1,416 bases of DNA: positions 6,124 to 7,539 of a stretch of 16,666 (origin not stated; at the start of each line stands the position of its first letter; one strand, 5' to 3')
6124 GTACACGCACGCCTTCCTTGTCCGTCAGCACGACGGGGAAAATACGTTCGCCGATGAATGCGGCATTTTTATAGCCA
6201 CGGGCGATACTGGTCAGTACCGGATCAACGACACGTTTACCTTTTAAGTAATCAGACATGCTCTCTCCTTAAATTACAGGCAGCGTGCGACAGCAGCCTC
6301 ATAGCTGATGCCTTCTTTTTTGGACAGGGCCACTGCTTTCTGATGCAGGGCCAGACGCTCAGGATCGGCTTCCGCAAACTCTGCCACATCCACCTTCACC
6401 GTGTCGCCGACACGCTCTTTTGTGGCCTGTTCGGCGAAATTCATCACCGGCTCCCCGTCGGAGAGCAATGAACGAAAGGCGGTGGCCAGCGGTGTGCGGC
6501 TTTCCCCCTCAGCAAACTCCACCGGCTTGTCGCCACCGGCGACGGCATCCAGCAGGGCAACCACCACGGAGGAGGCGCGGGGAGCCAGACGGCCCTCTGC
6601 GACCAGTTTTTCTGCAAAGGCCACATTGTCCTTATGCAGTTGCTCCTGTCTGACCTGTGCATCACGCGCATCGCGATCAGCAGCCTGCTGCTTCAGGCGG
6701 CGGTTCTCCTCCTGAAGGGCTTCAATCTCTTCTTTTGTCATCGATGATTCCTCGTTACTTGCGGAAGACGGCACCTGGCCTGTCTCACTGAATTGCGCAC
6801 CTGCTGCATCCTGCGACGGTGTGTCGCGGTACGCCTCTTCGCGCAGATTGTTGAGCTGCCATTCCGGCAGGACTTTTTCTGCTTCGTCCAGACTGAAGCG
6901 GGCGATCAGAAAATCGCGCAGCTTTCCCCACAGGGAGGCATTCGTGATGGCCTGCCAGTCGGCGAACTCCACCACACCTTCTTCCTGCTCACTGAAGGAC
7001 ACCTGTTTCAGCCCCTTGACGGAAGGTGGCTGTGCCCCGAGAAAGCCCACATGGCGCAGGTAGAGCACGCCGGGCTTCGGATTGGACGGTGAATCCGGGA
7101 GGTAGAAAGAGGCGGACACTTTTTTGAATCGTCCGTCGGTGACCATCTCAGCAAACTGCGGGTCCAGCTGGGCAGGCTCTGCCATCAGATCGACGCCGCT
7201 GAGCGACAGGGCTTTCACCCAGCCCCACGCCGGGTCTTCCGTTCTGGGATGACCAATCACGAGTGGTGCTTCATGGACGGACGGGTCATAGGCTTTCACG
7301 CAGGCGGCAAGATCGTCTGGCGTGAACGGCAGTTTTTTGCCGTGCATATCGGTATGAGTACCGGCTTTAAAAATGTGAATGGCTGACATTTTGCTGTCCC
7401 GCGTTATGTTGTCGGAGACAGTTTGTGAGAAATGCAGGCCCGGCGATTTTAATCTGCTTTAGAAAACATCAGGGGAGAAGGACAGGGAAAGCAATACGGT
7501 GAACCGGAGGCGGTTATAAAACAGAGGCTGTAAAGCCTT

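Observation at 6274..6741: In-frame internal start with a strong RBS inside the protease/scaffold gene (nested scaffold candidate)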

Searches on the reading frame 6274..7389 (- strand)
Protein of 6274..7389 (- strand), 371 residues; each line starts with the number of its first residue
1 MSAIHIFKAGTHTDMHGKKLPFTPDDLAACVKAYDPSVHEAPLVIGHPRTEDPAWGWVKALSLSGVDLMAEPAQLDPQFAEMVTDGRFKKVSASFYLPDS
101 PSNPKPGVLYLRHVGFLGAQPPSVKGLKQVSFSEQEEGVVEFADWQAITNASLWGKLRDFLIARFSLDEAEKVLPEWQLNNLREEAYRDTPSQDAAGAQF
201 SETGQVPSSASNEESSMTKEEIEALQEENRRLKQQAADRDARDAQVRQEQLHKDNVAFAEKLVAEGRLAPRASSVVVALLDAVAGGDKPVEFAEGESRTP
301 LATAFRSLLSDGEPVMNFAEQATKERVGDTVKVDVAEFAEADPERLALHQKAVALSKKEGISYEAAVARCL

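Call 5: search_protein_families(library=pfam, proteins=[window:6274-7389:-], max_evalue=0.01)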
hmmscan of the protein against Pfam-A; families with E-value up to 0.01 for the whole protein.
window:6274-7389:- (371 aa): 0 families

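Call 7: search_protein_families(library=phrogs, proteins=[window:6274-7389:-], max_evalue=0.01)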
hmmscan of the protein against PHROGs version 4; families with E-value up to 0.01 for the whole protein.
window:6274-7389:- (371 aa): 1 family
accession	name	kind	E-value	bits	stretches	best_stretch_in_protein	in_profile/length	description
phrog_976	-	head and packaging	7.4e-163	543.7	1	1-370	31-392/415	head maturation protease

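Call 8: search_protein_families(library=ncbifam, proteins=[window:6274-7389:-], max_evalue=0.1)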
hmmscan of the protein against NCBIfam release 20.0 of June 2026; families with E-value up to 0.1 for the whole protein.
window:6274-7389:- (371 aa): 0 families

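Call 10: search_dna_similar(query=window:6274-7389:-, collection=phages, mode=protein, max_rows=60, rows=spread, max_evalue=0.001)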
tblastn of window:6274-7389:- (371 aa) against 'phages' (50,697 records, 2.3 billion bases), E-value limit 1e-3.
Records with a match: 82; places in all: 82; records where one place covers at least 80% of the query: 52.
Best place of each record, by identity: 95-99% 1; 60-80% 2; <60% 79.
By first word of the organism name: Pseudomonas 27; Burkholderia 13; Nodularia 9; Stenotrophomonas 5; Cyanophage 5; Arthrobacter 5; Ralstonia 3; Rhodobacter 3; Escherichia 2; Rhizobium 2; and 7 more.
By host as written in the record: Pseudomonas aeruginosa 16; - 9; Burkholderia sp. 7; Nodularia spumigena KAC65 4; Nodularia spumigena kac68 3; Parasynechococcus marenigrum WH 8102 3; Burkholderia thailandensis 2; Stenotrophomonas maltophilia 2; and 28 more.
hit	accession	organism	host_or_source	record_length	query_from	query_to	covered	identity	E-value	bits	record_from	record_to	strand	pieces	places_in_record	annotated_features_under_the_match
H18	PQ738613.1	Escherichia phage PhiKM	Escherichia coli (uropathogenic)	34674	1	371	100%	98.9%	0e+0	675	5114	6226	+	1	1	hypothetical protein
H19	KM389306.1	Escherichia phage Phi06_2974 B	-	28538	1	371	100%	73.9%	1e-168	526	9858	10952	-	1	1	record has no annotation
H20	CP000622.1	Burkholderia phage phiE255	Burkholderia thailandensis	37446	4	366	98%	49.7%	6e-105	344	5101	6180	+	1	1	gp6 | gp7, hypothetical protein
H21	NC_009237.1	Burkholderia phage phiE255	Burkholderia thailandensis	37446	4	366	98%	49.7%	6e-105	344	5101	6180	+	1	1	head maturation protease | gp7, hypothetical protein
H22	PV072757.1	Burkholderia phage vB_CB2b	Burkholderia sp.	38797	4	366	98%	49.7%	6e-105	344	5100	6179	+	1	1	peptidase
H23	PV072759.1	Burkholderia phage vB_E433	Burkholderia sp.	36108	4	366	98%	49.5%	2e-105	345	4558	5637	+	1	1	peptidase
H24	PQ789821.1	Burkholderia phage vB_E274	Burkholderia sp.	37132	4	366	98%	49.5%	2e-105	345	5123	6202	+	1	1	peptidase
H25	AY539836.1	Burkholderia phage BcepMu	-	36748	4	366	98%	48.8%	2e-101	333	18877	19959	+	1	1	gp32 | gp33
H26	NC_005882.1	Burkholderia phage BcepMu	-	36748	4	366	98%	48.8%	2e-101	333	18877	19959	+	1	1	head maturation protease (x2)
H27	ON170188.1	Ralstonia phage YO107_2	Ralstonia solanacearum T440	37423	4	371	99%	47.6%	3e-91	305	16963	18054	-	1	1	record has no annotation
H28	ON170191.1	Ralstonia phage YO108_2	Ralstonia solanacearum T328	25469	4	368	98%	45.7%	9e-77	263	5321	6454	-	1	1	record has no annotation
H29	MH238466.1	Pasteurella phage AFS-2018a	Pasteurella multocida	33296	1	366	99%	43.8%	1e-77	265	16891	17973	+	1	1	peptidase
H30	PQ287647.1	Pseudomonas phage Komp_PAO1_1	Pseudomonas aeruginosa PAO1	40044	1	371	100%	42.1%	3e-83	281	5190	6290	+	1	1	hypothetical protein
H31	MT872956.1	Stenotrophomonas phage phiSHP3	Stenotrophomonas maltophilia c31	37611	2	355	95%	40.0%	1e-63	225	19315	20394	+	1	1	protease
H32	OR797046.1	Stenotrophomonas phage vB_SmaS_Bhz63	Stenotrophomonas maltophilia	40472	2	368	99%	38.5%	2e-60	216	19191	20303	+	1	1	head maturation protease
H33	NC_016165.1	Rhodobacter phage RcapMu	Rhodobacter capsulatus SB1003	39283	4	367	98%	37.3%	2e-50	187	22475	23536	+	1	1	head maturation protease (x2)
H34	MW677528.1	Rhodobacter phage RcWaterboi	Rhodobacter capsulatus YW1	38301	4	368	98%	36.9%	3e-50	186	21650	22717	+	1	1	37: peptidase | 38: putative scaffolding protein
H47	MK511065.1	Pseudomonas phage vB_Pae_BR141c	Pseudomonas aeruginosa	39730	2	322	87%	35.4%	2e-48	181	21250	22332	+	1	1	hypothetical protein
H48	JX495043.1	Pseudomonas phage JBD67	-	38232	2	322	87%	35.4%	2e-48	181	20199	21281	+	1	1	hypothetical protein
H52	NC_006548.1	Pseudomonas phage B3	Pseudomonas aeruginosa PAO1 (ATCC 15692)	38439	2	322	87%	35.3%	7e-50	185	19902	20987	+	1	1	head maturation protease (x2)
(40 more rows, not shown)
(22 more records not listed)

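Call 11: search_solved_structures(query=window:6274-7389:-, max_evalue=1, show_alignments=2)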
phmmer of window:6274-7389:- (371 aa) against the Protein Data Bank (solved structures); distinct sequences matched with E-value up to 1: 0.

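Call 12: get_annotated_region(hit=H25, flank=1500)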
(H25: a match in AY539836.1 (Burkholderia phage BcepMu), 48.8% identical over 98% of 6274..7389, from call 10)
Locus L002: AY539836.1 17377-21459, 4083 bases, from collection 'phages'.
description: Burkholderia phage BcepMu, complete genome.
organism: Burkholderia phage BcepMu (NCBI taxid 2881392)
taxonomy: Viruses; Duplodnaviria; Heunggongvirae; Uroviricota; Caudoviricetes; Bcepmuvirus; Bcepmuvirus bcepMu
host: -; source: -; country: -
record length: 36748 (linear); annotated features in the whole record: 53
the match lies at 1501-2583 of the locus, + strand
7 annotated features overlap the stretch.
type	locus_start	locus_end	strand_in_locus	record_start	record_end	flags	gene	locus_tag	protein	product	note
CDS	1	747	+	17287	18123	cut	-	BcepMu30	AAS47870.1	gp30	similar to Mu F virion morphogenesis protein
CDS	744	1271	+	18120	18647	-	-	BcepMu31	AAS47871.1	gp31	Mu G virion morphogenesis protein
CDS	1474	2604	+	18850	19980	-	-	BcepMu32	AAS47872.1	gp32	conserved protein supported by IST data; Mu I equivalent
CDS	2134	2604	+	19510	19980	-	-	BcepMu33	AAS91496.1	gp33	nested conserved protein supported by IST data; Mu Z equivalent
CDS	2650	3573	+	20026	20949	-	-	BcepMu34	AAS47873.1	gp34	conserved hypothetical protein; Mu T equivilent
CDS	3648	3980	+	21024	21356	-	-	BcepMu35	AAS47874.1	gp35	conserved hypothetical protein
CDS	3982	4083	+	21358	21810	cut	-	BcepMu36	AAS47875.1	gp36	similar to Mu gp36; supported by IST data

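Call 13: get_annotated_region(hit=H20, flank=1500)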
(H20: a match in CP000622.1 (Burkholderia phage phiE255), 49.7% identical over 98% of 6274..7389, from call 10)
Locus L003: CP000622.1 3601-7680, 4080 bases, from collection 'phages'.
description: Burkholderia phage phiE255, complete genome.
organism: Burkholderia phage phiE255 (NCBI taxid 2883942)
taxonomy: Viruses; Duplodnaviria; Heunggongvirae; Uroviricota; Caudoviricetes; Bcepmuvirus; Bcepmuvirus E255
host: Burkholderia thailandensis; source: -; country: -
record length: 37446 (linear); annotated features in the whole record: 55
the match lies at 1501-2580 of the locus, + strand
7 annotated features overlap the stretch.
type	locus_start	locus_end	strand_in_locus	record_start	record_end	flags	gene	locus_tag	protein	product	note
CDS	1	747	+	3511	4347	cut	-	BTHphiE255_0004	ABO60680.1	gp4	identified by match to protein family HMM PF04233; match to protein family HMM TIGR01641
CDS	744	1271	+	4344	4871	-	-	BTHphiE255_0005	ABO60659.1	gp5, phage virion morphogenesis protein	identified by match to protein family HMM TIGR01635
CDS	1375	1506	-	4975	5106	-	-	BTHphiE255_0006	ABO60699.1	gp7, hypothetical protein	-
CDS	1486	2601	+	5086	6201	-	-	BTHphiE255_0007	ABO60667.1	gp6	-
CDS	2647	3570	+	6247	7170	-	-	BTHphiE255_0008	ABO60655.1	gp8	-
CDS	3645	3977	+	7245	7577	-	-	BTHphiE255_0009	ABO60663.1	gp9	-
CDS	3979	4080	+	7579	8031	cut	-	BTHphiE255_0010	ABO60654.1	gp10, conserved hypothetical protein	identified by match to protein family HMM PF07030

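Call 14: get_annotated_region(hit=H34, flank=1500)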
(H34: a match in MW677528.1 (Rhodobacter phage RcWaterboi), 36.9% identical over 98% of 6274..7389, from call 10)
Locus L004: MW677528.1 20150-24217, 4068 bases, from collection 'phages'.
description: Rhodobacter phage RcWaterboi, complete genome.
organism: Rhodobacter phage RcWaterboi (NCBI taxid 2835983)
taxonomy: Viruses; Duplodnaviria; Heunggongvirae; Uroviricota; Caudoviricetes
host: Rhodobacter capsulatus YW1; source: water; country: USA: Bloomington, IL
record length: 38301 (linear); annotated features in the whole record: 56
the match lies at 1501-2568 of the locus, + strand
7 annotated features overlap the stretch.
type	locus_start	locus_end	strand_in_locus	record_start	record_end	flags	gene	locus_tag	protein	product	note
CDS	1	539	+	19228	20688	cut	35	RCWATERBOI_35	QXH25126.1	head morphogenesis protein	-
CDS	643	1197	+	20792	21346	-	36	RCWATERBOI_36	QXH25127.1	virion morphogenesis protein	-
CDS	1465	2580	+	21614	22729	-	37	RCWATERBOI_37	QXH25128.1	peptidase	-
CDS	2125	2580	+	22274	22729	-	38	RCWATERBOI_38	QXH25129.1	putative scaffolding protein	-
CDS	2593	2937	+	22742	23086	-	39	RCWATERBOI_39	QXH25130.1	hypothetical protein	-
CDS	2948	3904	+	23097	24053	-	40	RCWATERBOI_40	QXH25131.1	major capsid protein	-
CDS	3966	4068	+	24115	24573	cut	41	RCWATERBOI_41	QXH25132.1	hypothetical protein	-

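Call 15: get_annotated_region(hit=H52, flank=1500)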
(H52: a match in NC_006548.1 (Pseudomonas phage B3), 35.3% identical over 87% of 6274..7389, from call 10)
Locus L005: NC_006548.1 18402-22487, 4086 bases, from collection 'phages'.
description: Pseudomonas phage B3, complete genome.
organism: Pseudomonas phage B3 (NCBI taxid 151599)
taxonomy: Viruses; Duplodnaviria; Heunggongvirae; Uroviricota; Caudoviricetes; Beetrevirus; Beetrevirus B3
host: Pseudomonas aeruginosa PAO1 (ATCC 15692); source: -; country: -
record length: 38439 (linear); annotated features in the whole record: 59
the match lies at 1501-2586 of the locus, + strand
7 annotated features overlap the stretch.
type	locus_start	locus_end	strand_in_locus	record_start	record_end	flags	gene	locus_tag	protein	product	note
CDS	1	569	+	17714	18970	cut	-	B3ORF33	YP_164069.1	minor head protein and DNA pilot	similar to phage Mu gp30, possible head assembly protein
CDS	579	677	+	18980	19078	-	-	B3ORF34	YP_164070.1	hypothetical protein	-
CDS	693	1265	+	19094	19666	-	-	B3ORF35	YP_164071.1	tail completion or Neck1 protein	similar to phage Mu G protein, possible head-tail joining protein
CDS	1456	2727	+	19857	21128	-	-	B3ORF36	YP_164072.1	head maturation protease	similar to phage BcepMu protease protein BcepMu32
CDS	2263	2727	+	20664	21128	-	-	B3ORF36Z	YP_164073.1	head maturation protease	similar to phage BcepMu scaffolding protein BcepMu33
CDS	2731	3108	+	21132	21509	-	-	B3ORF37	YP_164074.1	head scaffolding protein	-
CDS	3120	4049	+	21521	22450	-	-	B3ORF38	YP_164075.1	major head protein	similar to phage BcepMu capsid protein BcepMu34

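Call 16: get_annotated_region(hit=H33, flank=1500)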
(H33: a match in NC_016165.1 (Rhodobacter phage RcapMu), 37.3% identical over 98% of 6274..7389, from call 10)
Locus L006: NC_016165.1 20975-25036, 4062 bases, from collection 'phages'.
description: Rhodobacter phage RcapMu, complete genome.
organism: Rhodobacter phage RcapMu (NCBI taxid 1105286)
taxonomy: Viruses; Duplodnaviria; Heunggongvirae; Uroviricota; Caudoviricetes
host: Rhodobacter capsulatus SB1003; source: -; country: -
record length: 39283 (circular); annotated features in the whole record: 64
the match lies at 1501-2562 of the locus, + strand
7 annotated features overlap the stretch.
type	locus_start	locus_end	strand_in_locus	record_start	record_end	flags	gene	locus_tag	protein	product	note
CDS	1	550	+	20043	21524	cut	-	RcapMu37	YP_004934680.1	minor head protein and DNA pilot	MuF-like protein; start codon is earlier than similar proteins, and lacks a good ribosome-binding site but no start ...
CDS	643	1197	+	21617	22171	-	-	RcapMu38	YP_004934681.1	tail completion or Neck1 protein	Mu G-like protein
CDS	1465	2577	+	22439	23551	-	-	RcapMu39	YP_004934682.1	head maturation protease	-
CDS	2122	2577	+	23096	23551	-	-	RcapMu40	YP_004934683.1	head maturation protease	start site internal to RcapMu39; annotated based on ribosome binding site and simlarity to MuI, BcepMu33, and B3ORF36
CDS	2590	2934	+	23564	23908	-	-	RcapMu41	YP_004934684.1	DUF2190 family protein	-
CDS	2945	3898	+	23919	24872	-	-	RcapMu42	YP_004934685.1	major head protein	-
CDS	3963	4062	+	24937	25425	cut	-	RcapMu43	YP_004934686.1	hypothetical protein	-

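Call 21: find_related_loci(query=window:6274-7389:-, collection=genome_contigs, flank=2500)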
Query window:6274-7389:- (371 aa) in genome_contigs; peptide patterns used: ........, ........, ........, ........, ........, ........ (x = any residue, [..] = any of these).
432 stretches matched a pattern; 7 encode a relative of the query (tblastn E <= 1e-3); 7 distinct loci.
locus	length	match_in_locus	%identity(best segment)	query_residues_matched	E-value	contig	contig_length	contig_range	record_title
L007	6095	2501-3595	74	1-371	0e+0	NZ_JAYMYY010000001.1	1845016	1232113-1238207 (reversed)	Pseudocitrobacter cyperus strain Cyp38S 38S_assembly_contig_1, whole genome shotgun sequence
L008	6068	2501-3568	71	1-362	1e-170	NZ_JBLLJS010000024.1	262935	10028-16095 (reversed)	MAG: Symbiopectobacterium sp. isolate Tser Symbiopectobacterium_sp_Tser_24, whole genome shotgun sequence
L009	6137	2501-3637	49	1-371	4e-115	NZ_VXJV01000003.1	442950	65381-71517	Salmonella enterica subsp. diarizonae strain CCUG 30040T contig_0000003, whole genome shotgun sequence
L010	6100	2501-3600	65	4-371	1e-131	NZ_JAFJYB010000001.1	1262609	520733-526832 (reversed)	Candidatus Symbiopectobacterium endolongispinus isolate SYM 2, whole genome shotgun sequence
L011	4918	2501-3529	43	4-341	9e-84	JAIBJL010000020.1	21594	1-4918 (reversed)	MAG: Gammaproteobacteria bacterium isolate CR_Sed_300A_bin.95 scaffold_76, whole genome shotgun sequence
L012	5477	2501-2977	68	213-371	5e-64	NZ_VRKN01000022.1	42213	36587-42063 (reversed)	Enterobacter asburiae strain TN152 NODE_22_length_42213_cov_121.348, whole genome shotgun sequence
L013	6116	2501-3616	36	4-367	3e-62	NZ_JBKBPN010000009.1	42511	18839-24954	MAG: Thermomonas sp. isolate 21H_023.bin.23 NODE_891_length_42511_cov_25.825171, whole genome shotgun sequence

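Call 23: find_homologous_proteins(query=window:6274-7389:-, max_evalue=0.00001)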
Query window:6274-7389:- (371 aa): 3875 proteins with E <= 0.00001 among 8000 candidates; the best 120 are listed.
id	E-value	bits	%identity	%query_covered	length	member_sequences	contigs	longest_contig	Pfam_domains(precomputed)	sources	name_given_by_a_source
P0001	1.9e-235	799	98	100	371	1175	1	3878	-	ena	-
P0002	3.6e-215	732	89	100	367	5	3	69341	-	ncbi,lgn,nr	ncbi:peptidase [Salmonella enterica]|nr:peptidase [Salmonella enterica]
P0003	9.0e-214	727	94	100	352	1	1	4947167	-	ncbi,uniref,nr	ncbi:peptidase [Escherichia coli]|uniref:peptidase n=1 Tax=Escherichia coli TaxID=562 RepID=UPI0028E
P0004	9.8e-201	684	89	100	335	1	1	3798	-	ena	-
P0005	3.0e-194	663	87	100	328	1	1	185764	-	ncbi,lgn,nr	ncbi:Uncharacterised protein [Salmonella enterica subsp. enterica serovar Typhi]|nr:Uncharacterised 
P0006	5.1e-182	623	99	46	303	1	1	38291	-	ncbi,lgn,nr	ncbi:peptidase [Escherichia albertii]|nr:peptidase [Escherichia albertii]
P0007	5.1e-177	606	74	100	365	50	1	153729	-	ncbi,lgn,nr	ncbi:peptidase [Salmonella enterica subsp. salamae]|nr:peptidase [Salmonella enterica subsp. salamae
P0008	1.8e-176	605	74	100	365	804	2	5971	-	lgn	-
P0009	4.2e-176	603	74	100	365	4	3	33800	-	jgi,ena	-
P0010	5.3e-176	603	75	100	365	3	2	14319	-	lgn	-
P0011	1.9e-175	601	73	100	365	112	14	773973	-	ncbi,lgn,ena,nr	ncbi:TPA: peptidase [Salmonella enterica subsp. enterica serovar Montevideo]|nr:peptidase [Salmonell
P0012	1.8e-174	598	74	100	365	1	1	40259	-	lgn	-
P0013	5.4e-174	596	74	100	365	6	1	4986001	-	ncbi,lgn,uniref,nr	ncbi:peptidase [Yersinia massiliensis]|uniref:Peptidase n=1 Tax=Yersinia massiliensis TaxID=419257 R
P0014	5.9e-174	596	74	100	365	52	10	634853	-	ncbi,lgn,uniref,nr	ncbi:peptidase [Escherichia coli]|uniref:peptidase n=1 Tax=Proteus mirabilis TaxID=584 RepID=UPI0022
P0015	7.6e-174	596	74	100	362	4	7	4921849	-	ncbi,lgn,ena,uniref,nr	ncbi:peptidase [Enterobacter hormaechei]|uniref:peptidase n=1 Tax=Enterobacter hormaechei TaxID=1588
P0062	6.0e-121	422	53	100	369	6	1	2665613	PF05929.17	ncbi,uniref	ncbi:peptidase [Symbiopectobacterium sp. RP]|uniref:peptidase n=1 Tax=Symbiopectobacterium sp. RP Ta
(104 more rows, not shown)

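Call 25: find_related_loci(query=A1, collection=viral_contigs, flank=1500)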
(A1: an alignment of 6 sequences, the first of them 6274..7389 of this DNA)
Query A1 (371 aa) in viral_contigs; peptide patterns used: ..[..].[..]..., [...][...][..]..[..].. (x = any residue, [..] = any of these).
600 stretches matched a pattern (row limit reached: there are more); 585 encode a relative of the query (tblastn E <= 1e-3); the best 80 are kept; 80 distinct loci.
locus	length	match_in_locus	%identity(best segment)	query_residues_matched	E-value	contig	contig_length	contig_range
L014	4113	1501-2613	100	1-371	0e+0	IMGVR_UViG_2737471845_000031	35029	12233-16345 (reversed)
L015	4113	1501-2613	99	1-371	0e+0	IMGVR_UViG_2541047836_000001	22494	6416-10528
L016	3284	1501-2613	99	1-371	0e+0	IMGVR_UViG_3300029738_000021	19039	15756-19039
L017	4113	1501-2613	99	1-371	0e+0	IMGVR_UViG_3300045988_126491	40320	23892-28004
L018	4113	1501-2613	98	1-371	0e+0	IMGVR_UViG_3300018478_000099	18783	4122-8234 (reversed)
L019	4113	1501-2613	99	1-371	0e+0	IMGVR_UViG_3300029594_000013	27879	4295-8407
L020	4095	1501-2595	74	1-371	0e+0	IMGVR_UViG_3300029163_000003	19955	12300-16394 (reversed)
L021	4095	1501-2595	74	1-371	0e+0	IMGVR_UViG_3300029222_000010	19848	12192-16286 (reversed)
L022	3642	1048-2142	74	1-371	0e+0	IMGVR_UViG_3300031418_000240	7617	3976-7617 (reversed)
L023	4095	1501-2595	73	1-371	0e+0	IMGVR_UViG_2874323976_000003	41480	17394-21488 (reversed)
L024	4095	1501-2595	74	1-371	0e+0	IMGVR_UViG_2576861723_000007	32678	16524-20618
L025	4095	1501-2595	74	1-371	0e+0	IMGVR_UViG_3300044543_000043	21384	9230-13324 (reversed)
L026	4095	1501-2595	71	1-371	5e-178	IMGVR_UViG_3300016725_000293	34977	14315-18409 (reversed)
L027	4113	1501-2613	98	1-371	0e+0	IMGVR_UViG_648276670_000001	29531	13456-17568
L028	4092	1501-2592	65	1-371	7e-163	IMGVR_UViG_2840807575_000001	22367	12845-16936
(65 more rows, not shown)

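Call 37: search_protein_families(library=pfam, proteins=[P0062, L002:1474-2604:+], max_evalue=10)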
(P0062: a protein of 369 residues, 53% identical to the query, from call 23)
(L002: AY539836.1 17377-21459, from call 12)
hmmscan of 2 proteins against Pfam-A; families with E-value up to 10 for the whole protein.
P0062 (369 aa): 3 families
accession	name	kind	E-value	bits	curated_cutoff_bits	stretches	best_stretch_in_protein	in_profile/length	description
PF05929.16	Phage_GPO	-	2.9e-06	27.5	33.6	2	15-66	13-67/268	Phage capsid scaffolding protein (GPO) serine peptidase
PF14357.11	DUF4404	-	0.0011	20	27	1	213-280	14-79/83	Domain of unknown function (DUF4404)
PF15058.11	Speriolin_N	-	0.073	13.5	27.9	1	272-323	87-139/228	Speriolin N terminus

L002:1474-2604:+ (376 aa): 1 family
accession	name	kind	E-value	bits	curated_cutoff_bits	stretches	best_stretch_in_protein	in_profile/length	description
PF20882.2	Sos7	-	0.35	11.5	27.3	1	215-246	25-56/75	Kinetochore protein Sos7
